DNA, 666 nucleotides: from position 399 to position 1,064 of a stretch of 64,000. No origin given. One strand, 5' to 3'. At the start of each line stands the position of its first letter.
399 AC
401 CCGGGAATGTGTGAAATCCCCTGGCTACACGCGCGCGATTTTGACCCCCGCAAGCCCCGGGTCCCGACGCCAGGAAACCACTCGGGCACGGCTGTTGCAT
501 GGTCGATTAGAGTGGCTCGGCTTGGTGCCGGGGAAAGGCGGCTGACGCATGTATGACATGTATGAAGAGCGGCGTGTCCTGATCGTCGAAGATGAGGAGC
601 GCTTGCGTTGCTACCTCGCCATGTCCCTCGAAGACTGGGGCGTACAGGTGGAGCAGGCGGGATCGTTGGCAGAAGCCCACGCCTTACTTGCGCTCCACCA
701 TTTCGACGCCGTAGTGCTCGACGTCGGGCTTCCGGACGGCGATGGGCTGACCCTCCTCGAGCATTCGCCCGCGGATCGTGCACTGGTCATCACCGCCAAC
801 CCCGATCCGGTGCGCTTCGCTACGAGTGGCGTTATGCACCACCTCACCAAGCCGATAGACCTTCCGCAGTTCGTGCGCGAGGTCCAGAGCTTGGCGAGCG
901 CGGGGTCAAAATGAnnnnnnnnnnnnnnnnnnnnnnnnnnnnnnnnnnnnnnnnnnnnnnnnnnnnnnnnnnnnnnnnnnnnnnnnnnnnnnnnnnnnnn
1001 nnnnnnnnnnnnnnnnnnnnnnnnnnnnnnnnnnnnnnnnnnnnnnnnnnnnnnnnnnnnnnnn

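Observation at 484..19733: Four sigma-54 promoter matches plus an NtrC-type activator tie the left 19 kb into one putative regulon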

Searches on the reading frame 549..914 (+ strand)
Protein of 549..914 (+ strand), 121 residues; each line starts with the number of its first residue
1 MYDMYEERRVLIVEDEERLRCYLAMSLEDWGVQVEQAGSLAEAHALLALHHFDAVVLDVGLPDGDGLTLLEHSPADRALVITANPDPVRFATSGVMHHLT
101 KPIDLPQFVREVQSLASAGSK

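Call 8: search_protein_families(library=pfam, proteins=[window:549-914:+])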
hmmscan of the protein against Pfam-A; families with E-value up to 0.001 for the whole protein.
window:549-914:+ (121 aa): 1 family
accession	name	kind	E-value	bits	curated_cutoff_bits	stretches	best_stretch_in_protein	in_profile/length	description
PF00072.30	Response_reg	-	6.4e-15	55.7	30.2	1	10-112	1-110/111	Response regulator receiver domain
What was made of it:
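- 549..914 (+): Single-domain response regulator (REC). Pfam Response_reg (call 8).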

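Call 20: search_protein_families(library=ncbifam, proteins=[window:549-914:+], max_evalue=0.00001)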
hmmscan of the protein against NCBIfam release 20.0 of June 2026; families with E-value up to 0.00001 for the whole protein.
window:549-914:+ (121 aa): 28 families (the best 25 are shown)
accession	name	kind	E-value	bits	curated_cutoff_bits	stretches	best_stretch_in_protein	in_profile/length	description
NF008078.0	PRK10816.1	equivalog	4.1e-13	49.4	336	1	9-115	2-115/223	two-component system response regulator PhoP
NF007928.2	PRK10643.1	equivalog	1.6e-11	44.2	330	1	9-74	2-67/216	two-component system response regulator PmrA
NF046022.1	RespRegCpdRBruc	equivalog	1.1e-10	41.5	180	1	9-117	3-118/120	cell cycle two-component system response regulator CpdR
TIGR02956.1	TMAO_torS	equivalog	1.3e-10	40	676.5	1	8-71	702-765/967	TMAO reductase system sensor histidine kinase/response regulator TorS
NF007820.0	PRK10529.1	equivalog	1.3e-09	37.8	325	1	9-71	3-65/225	two-component system response regulator KdpE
TIGR01818.1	ntrC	equivalog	3.4e-09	36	558.6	1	10-113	1-111/463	nitrogen regulation protein NR(I)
NF041733.1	resp_reg_CseB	equivalog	5.7e-09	35.7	350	1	9-115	2-114/228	two-component system response regulator CseB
NF007005.1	PRK09468.1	equivalog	1.9e-08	34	331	1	6-70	2-66/237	osmolarity response regulator transcription factor OmpR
NF011874.0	PRK15347.1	equivalog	2.2e-08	32.6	852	1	9-113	692-807/921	two component system sensor kinase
TIGR01387.1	cztR_silR_copR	subfamily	2.7e-08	33.8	279.2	1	10-114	1-112/218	heavy metal response regulator transcription factor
NF008469.0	PRK11361.1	equivalog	2.8e-08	32.9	714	1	6-105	3-109/461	acetoacetate metabolism transcriptional regulator AtoC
NF033791.1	ActR_PrrA_rreg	equivalog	4e-08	33.5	250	1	8-107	2-108/173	ActR/PrrA/RegA family redox response regulator transcription factor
NF008034.0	PRK10766.1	equivalog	5.2e-08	32.7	275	1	8-71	3-66/231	two-component system response regulator TorR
NF011695.0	PRK15115.1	equivalog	1.7e-07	30.4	763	1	8-110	7-116/445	two-component system response regulator GlrR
TIGR02154.1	PhoB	equivalog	2.8e-07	30.1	296.2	1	7-72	2-67/226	phosphate regulon transcriptional regulator PhoB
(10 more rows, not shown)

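Call 27: find_encoding_contigs(protein=window:549-914:+, flank=10000, max_places=6)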
Protein window:549-914:+ (121 aa): 4 contigs read that carry it; 3 places shown.
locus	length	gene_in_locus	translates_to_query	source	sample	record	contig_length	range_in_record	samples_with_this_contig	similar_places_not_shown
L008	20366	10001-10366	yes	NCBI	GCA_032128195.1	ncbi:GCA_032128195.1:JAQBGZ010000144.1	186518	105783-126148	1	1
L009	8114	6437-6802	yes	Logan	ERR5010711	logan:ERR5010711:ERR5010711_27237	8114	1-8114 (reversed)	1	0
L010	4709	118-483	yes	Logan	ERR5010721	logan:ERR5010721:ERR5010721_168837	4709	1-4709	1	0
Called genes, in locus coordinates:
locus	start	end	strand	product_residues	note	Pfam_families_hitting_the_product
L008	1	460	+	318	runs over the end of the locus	PF00248:Aldo_ket_red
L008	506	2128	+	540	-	PF00005:ABC_tran, PF02463:SMC_N (faint), PF13555:AAA_29 (faint), PF13304:AAA_21 (faint), PF12848:ABC_tran_Xtn, PF00005:ABC_tran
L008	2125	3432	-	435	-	-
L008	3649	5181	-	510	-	PF20154:LNT_N, PF00795:CN_hydrolase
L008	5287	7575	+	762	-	PF01590:GAF (weak), PF00512:HisKA, PF02518:HATPase_c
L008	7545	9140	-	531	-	PF00404:Dockerin_1 (weak)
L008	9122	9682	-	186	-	-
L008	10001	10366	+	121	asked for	PF00072:Response_reg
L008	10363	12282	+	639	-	PF18914:DUF5666, PF00672:HAMP, PF07536:HWE_HK (weak), PF07568:HisKA_2, PF02518:HATPase_c, PF13581:HATPase_c_2 (weak)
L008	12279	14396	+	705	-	PF00072:Response_reg, PF00989:PAS, PF13188:PAS_8 (weak), PF04101:Glyco_tran_28_C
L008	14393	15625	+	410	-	PF13439:Glyco_transf_4, PF20706:GT4-conflict (weak), PF00534:Glycos_transf_1, PF13692:Glyco_trans_1_4, PF13524:Glyco_trans_1_2 (weak)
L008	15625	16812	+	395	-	PF13439:Glyco_transf_4, PF13579:Glyco_trans_4_4, PF00534:Glycos_transf_1, PF13692:Glyco_trans_1_4, PF13524:Glyco_trans_1_2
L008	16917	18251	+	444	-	PF04655:APH_6_hur (faint), PF01636:APH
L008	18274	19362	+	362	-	PF01636:APH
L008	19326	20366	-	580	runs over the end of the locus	PF13372:Alginate_exp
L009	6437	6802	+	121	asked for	PF00072:Response_reg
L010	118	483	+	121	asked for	PF00072:Response_reg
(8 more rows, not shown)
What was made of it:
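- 549..914 (+): Gene call on the source contig (call 27).
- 911..2830 (+): Sensor histidine kinase: DUF5666, HAMP, HisKA_2/HWE, HATPase. Calls 8, 20, 27.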

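Call 71: search_protein_families(library=pfam, proteins=[L008:9122-9682:-, L008:7545-9140:-, L008:5287-7575:+], max_evalue=1)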
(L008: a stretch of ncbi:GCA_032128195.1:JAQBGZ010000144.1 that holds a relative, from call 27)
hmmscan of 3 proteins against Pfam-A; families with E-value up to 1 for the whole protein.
L008:9122-9682:- (186 aa): 0 families

L008:7545-9140:- (531 aa): 4 families
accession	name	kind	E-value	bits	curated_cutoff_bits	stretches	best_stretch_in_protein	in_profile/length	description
PF00404.24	Dockerin_1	-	7.7e-07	29.7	22.9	1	472-524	3-56/57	Dockerin type I domain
PF00036.39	EF-hand_1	-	0.0052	16.7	25.4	0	503-515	8-20/29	EF hand domain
PF13202.12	EF-hand_5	-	0.025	14.5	25.9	1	503-515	7-19/25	EF hand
PF13405.12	EF-hand_6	-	0.096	12.9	25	0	503-517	8-22/30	EF-hand domain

L008:5287-7575:+ (762 aa): 7 families
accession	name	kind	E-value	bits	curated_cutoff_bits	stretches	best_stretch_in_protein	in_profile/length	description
PF02518.31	HATPase_c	-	2.2e-20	73.6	26.4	1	647-748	2-107/111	Histidine kinase-, DNA gyrase B-, and HSP90-like ATPase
PF00512.31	HisKA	-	4.1e-12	46.4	26.9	1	541-600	3-62/66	His Kinase A (phospho-acceptor) domain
PF01590.32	GAF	-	4.2e-06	27.8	22.4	1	464-515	84-133/133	GAF domain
PF13185.12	GAF_2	-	0.00017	22.3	28.6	1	463-515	84-135/136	GAF domain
PF13581.12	HATPase_c_2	-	0.00059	20.3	27.4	1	651-746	32-125/127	Histidine kinase-like ATPase domain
PF13492.12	GAF_3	-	0.0065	17.3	27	1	466-516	79-128/129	GAF domain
PF13589.12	HATPase_c_3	-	0.029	14.8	25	1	651-696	3-47/137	Histidine kinase-, DNA gyrase B-, and HSP90-like ATPase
